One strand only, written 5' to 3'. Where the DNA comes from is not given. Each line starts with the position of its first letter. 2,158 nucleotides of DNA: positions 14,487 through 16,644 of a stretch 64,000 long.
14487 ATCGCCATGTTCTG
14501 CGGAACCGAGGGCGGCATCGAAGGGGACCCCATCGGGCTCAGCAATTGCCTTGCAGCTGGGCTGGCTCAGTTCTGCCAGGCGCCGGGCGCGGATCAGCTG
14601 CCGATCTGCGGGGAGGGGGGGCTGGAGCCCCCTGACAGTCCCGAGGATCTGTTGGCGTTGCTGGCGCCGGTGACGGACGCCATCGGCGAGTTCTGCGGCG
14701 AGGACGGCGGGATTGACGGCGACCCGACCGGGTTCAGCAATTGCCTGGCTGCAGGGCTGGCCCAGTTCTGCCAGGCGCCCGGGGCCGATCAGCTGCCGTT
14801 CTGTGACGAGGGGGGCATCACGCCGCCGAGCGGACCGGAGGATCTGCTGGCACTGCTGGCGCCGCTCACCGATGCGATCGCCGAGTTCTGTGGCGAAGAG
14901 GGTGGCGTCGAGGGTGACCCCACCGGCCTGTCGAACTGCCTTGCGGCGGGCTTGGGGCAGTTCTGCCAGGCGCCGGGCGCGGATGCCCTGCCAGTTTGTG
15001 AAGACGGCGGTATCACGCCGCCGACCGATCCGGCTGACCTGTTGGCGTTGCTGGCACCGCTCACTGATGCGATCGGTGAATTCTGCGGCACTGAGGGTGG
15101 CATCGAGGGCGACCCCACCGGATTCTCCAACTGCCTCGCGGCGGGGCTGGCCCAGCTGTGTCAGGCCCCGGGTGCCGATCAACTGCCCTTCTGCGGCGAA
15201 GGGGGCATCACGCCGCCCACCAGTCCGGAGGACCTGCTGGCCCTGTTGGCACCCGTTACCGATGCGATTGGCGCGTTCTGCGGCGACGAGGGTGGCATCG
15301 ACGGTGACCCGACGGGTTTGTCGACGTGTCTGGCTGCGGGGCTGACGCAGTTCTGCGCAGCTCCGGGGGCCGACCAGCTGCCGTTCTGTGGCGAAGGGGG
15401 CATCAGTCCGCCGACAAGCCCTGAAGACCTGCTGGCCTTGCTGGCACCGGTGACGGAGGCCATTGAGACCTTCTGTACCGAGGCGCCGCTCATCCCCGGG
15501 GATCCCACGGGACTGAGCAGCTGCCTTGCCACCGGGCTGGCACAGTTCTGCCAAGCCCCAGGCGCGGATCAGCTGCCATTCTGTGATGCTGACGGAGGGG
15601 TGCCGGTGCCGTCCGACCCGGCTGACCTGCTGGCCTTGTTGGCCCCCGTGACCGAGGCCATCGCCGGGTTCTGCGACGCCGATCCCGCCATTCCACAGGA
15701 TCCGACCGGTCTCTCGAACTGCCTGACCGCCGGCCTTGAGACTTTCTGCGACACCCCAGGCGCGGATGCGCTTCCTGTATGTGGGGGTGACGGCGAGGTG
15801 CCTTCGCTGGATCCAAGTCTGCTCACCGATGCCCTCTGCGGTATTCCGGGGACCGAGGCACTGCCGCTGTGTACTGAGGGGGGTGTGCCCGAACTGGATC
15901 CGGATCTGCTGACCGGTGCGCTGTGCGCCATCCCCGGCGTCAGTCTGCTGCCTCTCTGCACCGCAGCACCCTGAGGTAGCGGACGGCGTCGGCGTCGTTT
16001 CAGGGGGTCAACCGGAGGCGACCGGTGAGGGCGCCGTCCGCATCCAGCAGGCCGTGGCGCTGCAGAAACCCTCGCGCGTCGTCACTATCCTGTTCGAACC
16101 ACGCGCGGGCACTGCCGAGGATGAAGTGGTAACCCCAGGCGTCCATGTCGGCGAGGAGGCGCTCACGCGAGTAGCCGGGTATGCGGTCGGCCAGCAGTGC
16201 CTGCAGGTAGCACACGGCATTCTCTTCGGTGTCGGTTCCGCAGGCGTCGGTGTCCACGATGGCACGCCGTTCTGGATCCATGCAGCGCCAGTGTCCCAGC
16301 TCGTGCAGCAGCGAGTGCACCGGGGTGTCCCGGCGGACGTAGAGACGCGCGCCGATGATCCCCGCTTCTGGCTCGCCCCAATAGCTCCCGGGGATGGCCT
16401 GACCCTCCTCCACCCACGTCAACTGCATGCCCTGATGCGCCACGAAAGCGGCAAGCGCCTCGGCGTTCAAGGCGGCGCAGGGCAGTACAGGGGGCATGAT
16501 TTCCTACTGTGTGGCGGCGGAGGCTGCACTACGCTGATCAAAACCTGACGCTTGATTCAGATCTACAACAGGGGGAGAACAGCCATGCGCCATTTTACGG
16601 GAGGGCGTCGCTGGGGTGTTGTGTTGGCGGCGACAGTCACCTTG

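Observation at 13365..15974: Lipoprotein built from ~11 tandem 66-aa four-cysteine repeats: an unrecognised domain family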

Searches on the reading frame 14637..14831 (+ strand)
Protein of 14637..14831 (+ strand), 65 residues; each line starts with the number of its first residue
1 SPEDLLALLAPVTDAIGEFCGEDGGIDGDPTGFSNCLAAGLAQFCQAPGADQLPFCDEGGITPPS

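Call 17: search_solved_structures(query=A1, max_evalue=10, show_alignments=2)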
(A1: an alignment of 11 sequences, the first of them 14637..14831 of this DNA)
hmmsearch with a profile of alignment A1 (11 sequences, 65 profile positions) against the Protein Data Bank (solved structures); distinct sequences matched with E-value up to 10: 4.
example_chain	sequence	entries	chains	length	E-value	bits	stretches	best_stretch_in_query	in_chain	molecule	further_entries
1mwp_A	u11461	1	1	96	1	12.5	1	15-49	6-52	AMYLOID A4 PROTEIN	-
2e1e_A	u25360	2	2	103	1.1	12.4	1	7-24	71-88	Werner syndrome ATP-dependent helicase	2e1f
4pqd_A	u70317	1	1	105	1.2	12.3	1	15-49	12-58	Amyloid beta A4 protein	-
2dgz_A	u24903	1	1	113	1.9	11.6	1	7-24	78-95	Werner syndrome protein variant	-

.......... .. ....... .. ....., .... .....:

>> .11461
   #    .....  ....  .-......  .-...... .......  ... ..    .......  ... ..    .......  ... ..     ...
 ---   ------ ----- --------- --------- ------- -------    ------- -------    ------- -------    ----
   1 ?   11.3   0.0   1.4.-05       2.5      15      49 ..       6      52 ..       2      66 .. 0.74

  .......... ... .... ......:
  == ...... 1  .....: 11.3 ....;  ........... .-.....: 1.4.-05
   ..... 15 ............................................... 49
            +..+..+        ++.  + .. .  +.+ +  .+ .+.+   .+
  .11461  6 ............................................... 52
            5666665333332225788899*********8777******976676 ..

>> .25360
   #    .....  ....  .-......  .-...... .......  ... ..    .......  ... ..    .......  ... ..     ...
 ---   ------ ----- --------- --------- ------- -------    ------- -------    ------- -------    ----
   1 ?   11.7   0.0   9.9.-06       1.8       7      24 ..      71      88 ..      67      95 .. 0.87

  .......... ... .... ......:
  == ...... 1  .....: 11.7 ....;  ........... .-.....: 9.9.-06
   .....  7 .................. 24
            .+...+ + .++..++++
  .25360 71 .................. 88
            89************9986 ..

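Call 23: predict_structure(alignment_id=A1)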
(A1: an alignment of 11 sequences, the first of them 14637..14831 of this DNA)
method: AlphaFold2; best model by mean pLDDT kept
length: 65 residues; sequences in the alignment: 11
mean_pLDDT: 73.1   pTM: 0.49
mean pLDDT of the five models: 73.1, 70.6, 70.2, 65.3, 62.9
residues with pLDDT >= 90: 0; 70-90: 45; 50-70: 18; < 50: 2
segments of 3 or more residues with pLDDT < 50: none
pLDDT, mean of each block of 10 residues (from residue 1): 82 76 57 73 84 74 58
secondary structure, 60 per line:
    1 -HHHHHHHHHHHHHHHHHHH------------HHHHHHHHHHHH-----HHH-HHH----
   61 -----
elements in order: H2-20 H33-44
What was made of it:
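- AlphaFold2 on one unit gives helices at 2-20 and 33-44, pLDDT 73 (call 23).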

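Call 26: search_protein_representatives(alignment_id=A1)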
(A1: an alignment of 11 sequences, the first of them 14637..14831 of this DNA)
Query: 11 sequences, 65 profile positions. Proteins with E-value up to 0.001 (for the whole library): 7; up to 1e-10: 3; up to 1e-30: 2. The best 7 are listed.
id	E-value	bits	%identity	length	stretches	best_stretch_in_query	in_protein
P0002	5.7e-255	839.8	-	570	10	1-65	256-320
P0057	2.3e-53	194.0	-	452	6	5-65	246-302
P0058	7.0e-14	67.5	-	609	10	24-57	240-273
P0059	1.0e-08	51.0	-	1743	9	17-39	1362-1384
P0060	3.9e-08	49.1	-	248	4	12-51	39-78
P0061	8.9e-07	44.8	-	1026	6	35-54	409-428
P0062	7.6e-05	38.6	-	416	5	28-46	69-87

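Call 30: find_homologous_proteins(query=A2, max_evalue=0.01)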
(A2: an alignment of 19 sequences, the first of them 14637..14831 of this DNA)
Query A2 (19 sequences): 1330 candidates shared short words with the query, none scored E <= 0.01.
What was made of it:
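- Tried and rejected: Word-indexed search with the wider unit profile A2 (call 30).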

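Call 32: find_encoding_contigs(protein=P0057, flank=8000, max_places=4)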
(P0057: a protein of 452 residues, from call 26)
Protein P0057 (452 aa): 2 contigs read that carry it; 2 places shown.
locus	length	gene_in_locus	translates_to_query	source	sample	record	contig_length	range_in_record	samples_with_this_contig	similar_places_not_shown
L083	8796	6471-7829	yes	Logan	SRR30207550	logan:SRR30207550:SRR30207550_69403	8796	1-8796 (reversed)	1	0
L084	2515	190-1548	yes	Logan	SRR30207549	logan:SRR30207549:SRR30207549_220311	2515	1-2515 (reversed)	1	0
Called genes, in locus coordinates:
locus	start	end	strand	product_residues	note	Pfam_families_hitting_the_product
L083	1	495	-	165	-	?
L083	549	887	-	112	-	-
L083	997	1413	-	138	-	PF00472:RF-1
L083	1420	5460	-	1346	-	-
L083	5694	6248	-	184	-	PF13505:OMP_b-brl, PF01389:OmpA_membrane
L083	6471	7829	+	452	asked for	-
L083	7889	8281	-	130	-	PF07366:SnoaL, PF12680:SnoaL_2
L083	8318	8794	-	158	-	?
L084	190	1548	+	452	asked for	-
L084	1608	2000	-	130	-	PF07366:SnoaL, PF12680:SnoaL_2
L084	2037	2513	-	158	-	?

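Call 33: find_encoding_contigs(protein=P0060, flank=8000, max_places=4)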
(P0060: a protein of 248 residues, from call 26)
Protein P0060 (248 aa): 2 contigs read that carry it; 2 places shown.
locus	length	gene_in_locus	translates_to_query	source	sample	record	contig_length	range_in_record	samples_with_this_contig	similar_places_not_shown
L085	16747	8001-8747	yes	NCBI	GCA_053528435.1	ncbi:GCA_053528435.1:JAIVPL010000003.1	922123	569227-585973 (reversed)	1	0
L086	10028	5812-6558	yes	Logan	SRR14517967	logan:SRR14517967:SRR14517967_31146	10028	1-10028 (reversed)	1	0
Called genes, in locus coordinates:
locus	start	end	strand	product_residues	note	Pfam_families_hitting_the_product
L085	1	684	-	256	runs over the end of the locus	PF00106:adh_short, PF01370:Epimerase (weak), PF08659:KR, PF13561:adh_short_C2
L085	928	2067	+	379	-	PF02771:Acyl-CoA_dh_N, PF02770:Acyl-CoA_dh_M, PF00441:Acyl-CoA_dh_1, PF08028:Acyl-CoA_dh_2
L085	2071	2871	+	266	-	PF00378:ECH_1, PF16113:ECH_2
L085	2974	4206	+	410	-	PF02515:CoA_transf_3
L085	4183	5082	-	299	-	PF13593:SBF_like, PF01758:SBF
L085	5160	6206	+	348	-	PF02668:TauD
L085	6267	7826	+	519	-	PF01435:Peptidase_M48, PF07719:TPR_2 (faint), PF13428:TPR_14 (faint), PF13432:TPR_16 (faint), PF14559:TPR_19 (weak)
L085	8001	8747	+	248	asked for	-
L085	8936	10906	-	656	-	PF00155:Aminotran_1_2, PF00266:Aminotran_5, PF01212:Beta_elim_lyase (weak)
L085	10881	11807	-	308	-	PF19307:SrpI-like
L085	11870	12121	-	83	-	PF13560:HTH_31, PF12844:HTH_19 (weak), PF13443:HTH_26, PF01381:HTH_3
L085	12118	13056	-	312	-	PF25087:GMPPB_C (faint), PF00132:Hexapep (weak)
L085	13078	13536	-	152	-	PF00581:Rhodanese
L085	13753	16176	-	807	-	PF07715:Plug, PF00593:TonB_dep_Rec_b-barrel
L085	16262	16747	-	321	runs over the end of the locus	-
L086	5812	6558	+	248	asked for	-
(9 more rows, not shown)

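Call 35: find_related_loci(query=A1, collection=metagenome_contigs, flank=6000)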
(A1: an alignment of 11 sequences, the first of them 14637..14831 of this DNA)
Query A1 (65 aa) in metagenome_contigs; peptide patterns used: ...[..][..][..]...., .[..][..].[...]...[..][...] (x = any residue, [..] = any of these).
142 stretches matched a pattern; 1 encode a relative of the query (tblastn E <= 1e-3); 1 distinct loci.
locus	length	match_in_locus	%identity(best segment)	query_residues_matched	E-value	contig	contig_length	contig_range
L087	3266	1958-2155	61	1-64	2e-22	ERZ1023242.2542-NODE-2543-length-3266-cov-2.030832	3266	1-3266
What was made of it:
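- Tried and rejected: JGI metagenome scan (call 35).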

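Call 44: fold_search(model_id=the predicted structure, library=pdb)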
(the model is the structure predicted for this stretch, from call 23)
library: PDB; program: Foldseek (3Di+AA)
matches with E <= 10: 0; with E <= 0.001: 0
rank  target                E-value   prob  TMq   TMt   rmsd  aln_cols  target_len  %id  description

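Call 51: search_protein_families(library=pfam, proteins=[window:14637-14831:+, P0057, P0060], max_evalue=10)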
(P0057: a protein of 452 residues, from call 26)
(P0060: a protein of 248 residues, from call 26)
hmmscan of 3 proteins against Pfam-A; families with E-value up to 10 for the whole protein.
window:14637-14831:+ (65 aa): 1 family
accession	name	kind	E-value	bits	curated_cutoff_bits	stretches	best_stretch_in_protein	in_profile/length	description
PF18398.6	CLIP_SPH_mas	-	0.016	16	26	1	36-60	6-28/33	Clip-domain serine protease homolog masquerade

P0057 (452 aa): 2 families
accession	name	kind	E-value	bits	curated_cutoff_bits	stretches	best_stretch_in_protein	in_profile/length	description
PF05887.16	Trypan_PARP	-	0.038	14.4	100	1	35-61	82-108/134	Procyclic acidic repetitive protein (PARP)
PF18398.6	CLIP_SPH_mas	-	3.2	8.7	26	3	215-236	6-25/33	Clip-domain serine protease homolog masquerade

P0060 (248 aa): 0 families

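Call 55: search_protein_families(library=ncbifam, proteins=[P0057, P0060], max_evalue=0.001)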
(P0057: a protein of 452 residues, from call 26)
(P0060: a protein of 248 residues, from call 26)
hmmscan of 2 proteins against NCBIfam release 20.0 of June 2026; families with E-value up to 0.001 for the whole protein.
P0057 (452 aa): 0 families

P0060 (248 aa): 0 families

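Call 64: find_related_loci(query=A1, collection=viral_contigs, flank=3000)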
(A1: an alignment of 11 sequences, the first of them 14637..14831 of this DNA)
Query A1 (65 aa) in viral_contigs; peptide patterns used: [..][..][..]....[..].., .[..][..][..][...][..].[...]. (x = any residue, [..] = any of these).
37 stretches matched a pattern, but none encodes a relative of the query by tblastn (E <= 1e-3).
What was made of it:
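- Tried and rejected: Viral contigs (call 64).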

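Call 68: search_solved_structures(query=A2, max_evalue=10, show_alignments=0)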
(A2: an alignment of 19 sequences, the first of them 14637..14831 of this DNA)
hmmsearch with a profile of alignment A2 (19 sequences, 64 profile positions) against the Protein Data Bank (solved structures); distinct sequences matched with E-value up to 10: 3.
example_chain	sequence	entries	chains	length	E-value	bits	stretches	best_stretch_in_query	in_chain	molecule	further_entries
4ni2_A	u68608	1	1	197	0.7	13.1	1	1-41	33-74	Guanylate cyclase soluble subunit alpha-3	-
3uvj_A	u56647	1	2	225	0.87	12.8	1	1-41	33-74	Guanylate cyclase soluble subunit alpha-3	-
1ukl_A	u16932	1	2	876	4.7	10.5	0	33-57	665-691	Importin beta-1 subunit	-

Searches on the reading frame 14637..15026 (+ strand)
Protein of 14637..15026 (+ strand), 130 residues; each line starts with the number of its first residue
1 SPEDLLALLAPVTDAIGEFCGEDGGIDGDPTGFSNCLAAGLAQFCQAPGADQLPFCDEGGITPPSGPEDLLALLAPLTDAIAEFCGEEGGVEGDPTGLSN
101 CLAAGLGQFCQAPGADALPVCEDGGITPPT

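Call 4: search_protein_families(library=pfam, proteins=[window:14637-15026:+], max_evalue=10)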
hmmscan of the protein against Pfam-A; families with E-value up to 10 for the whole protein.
seq(130 aa): 1 family
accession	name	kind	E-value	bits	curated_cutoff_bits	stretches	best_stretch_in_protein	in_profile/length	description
PF18398.6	CLIP_SPH_mas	-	6.2e-05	23.7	26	2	36-60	6-28/33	Clip-domain serine protease homolog masquerade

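Call 5: search_protein_families(library=ncbifam, proteins=[window:14637-15026:+], max_evalue=10)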
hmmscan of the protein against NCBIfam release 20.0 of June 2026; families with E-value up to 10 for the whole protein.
seq(130 aa): 2 families
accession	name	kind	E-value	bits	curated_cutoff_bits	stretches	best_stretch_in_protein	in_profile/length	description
NF058650.1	GCSAG_HSLs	subfamily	0.035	13.6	410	2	11-39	180-208/314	GCSAG motif subfamily hormone-sensitive lipase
NF002972.0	PRK03657.1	equivalog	0.21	11.3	201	0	12-32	109-129/175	2-oxo-tetronate isomerase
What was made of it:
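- On Myxococcales Cys-rich repeat (TIGR04201 and related): NCBIfam scan at E<=10 gave only noise at or below 13.6 bits (call 5).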

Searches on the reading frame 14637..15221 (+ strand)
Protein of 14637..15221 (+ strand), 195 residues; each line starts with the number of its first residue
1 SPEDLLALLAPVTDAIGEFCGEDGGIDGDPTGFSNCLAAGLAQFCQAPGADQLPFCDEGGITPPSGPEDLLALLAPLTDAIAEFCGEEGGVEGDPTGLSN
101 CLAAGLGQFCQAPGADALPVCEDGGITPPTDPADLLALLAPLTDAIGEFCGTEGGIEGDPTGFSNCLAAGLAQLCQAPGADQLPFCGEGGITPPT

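Call 48: predict_structure(alignment_id=A3)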
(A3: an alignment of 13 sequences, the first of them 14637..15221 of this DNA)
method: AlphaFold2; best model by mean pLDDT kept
length: 195 residues; sequences in the alignment: 13
mean_pLDDT: 38.7   pTM: 0.23
mean pLDDT of the five models: 38.7, 38.1, 37.6, 36.2, 34.9
residues with pLDDT >= 90: 0; 70-90: 0; 50-70: 5; < 50: 190
segments of 3 or more residues with pLDDT < 50: 1-43, 47-175, 177-180, 182-186, 188-195
pLDDT, mean of each block of 10 residues (from residue 1): 29 37 37 44 46 44 38 36 35 37 43 41 38 33 32 33 40 46 48 36
secondary structure, 60 per line:
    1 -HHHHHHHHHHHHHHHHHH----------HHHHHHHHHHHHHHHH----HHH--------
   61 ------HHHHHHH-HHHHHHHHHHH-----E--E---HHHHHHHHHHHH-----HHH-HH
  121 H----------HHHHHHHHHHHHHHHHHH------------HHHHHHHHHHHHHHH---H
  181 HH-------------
elements in order: H2-19 H30-45 H67-73 H75-85 H98-109 H132-149 H162-176
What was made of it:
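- The same helix pattern recurs in the three-unit run (call 48). The three-unit AlphaFold model had pLDDT 38.7, so inter-unit geometry is unknown (call 48). The three-unit model was not confident (call 48).
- Tried and rejected: Three-unit AlphaFold2 model. pLDDT was 38.7, so it was not used (call 48).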

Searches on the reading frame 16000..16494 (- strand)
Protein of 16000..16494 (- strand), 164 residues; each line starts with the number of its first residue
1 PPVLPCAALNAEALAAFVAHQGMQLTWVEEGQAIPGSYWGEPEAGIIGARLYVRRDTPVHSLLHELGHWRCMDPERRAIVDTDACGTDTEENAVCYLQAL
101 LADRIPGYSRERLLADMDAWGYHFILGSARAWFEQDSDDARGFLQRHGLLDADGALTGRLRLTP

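Call 21: find_related_loci(query=window:16000-16494:-, collection=genome_contigs, flank=8000)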
Query window:16000-16494:- (164 aa) in genome_contigs; peptide patterns used: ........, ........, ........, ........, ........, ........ (x = any residue, [..] = any of these).
599 stretches matched a pattern (row limit reached: there are more); 490 encode a relative of the query (tblastn E <= 1e-3); the best 80 are kept; 80 distinct loci.
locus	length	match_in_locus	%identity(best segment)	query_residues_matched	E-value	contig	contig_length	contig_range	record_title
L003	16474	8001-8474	74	1-158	2e-73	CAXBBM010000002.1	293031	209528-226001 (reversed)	MAG TPA_asm: uncultured Polycyclovorans sp. isolate ERR2762111_concoct_9 genome assembly, contig: ERZ3422204.81, whole g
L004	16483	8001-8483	68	1-161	6e-69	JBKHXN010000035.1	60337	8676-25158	MAG: Gammaproteobacteria bacterium isolate N_bin.20.orig k127_65303, whole genome shotgun sequence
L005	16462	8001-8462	70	3-156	5e-68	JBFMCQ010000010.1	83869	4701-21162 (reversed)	MAG: Pseudomonadota bacterium isolate MAG197 MAG197_10, whole genome shotgun sequence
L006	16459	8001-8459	67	1-153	2e-66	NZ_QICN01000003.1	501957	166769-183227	Sinimarinibacterium flocculans strain DSM 104150 Ga0215726_103, whole genome shotgun sequence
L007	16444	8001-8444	66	3-150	2e-62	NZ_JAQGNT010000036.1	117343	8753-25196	MAG: Hydrocarboniphaga sp. isolate RYN_594 scaffold_640882, whole genome shotgun sequence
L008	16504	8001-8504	62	3-164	3e-62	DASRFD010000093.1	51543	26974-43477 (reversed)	MAG TPA_asm: Nevskia sp. isolate SMAG_U10023 k141_1917576, whole genome shotgun sequence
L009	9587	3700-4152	65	3-153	4e-61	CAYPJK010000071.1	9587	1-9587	MAG TPA_asm: uncultured Nevskia sp. isolate SRP237561_co1_159 genome assembly, contig: NODE_13923_length_9587_cov_4.3191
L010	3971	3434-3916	60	1-161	1e-59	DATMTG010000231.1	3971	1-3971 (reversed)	MAG TPA_asm: Stenotrophobium sp. isolate SMAG_U13006 k141_491098, whole genome shotgun sequence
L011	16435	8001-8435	65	1-145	2e-59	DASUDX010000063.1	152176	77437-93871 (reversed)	MAG TPA_asm: Nevskiaceae bacterium isolate SMAG_U1337 k141_1901618, whole genome shotgun sequence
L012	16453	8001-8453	64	3-153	2e-59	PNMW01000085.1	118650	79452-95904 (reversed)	MAG: Lysobacteraceae bacterium isolate BC.045 BC_1000103_118650, whole genome shotgun sequence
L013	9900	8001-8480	61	1-160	3e-59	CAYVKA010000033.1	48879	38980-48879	MAG TPA_asm: uncultured Nevskia sp. isolate SRP272529_co2_286 genome assembly, contig: NODE_975_length_48879_cov_11.0663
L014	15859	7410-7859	64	1-150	4e-59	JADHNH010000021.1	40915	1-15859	MAG: Nevskia sp. isolate BS301-5m-G63 BS301-5m-C1043, whole genome shotgun sequence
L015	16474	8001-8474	60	3-158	1e-58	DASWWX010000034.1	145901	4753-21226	MAG TPA_asm: Solimonas sp. isolate SMAG_U3667 k141_431562, whole genome shotgun sequence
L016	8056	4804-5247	61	3-150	7e-58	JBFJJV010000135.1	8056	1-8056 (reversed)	MAG: Panacagrimonas sp. isolate Mix_sand17.2022.03.D.34 k141_1973898_length_8056_cov_17.0322, whole genome shotgun seque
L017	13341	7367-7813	62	3-151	3e-57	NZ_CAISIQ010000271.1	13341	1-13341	MAG: uncultured Nevskia sp. isolate MJ-time_bin-0961, whole genome shotgun sequence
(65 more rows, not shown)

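Call 22: search_protein_families(library=pfam, proteins=[window:16000-16494:-], max_evalue=0.001)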
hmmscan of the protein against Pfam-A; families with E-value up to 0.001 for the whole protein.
window:16000-16494:- (164 aa): 0 families

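Call 55: search_protein_families(library=ncbifam, proteins=[window:16000-16494:-], max_evalue=0.001)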
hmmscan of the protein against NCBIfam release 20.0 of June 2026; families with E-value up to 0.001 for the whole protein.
window:16000-16494:- (164 aa): 0 families
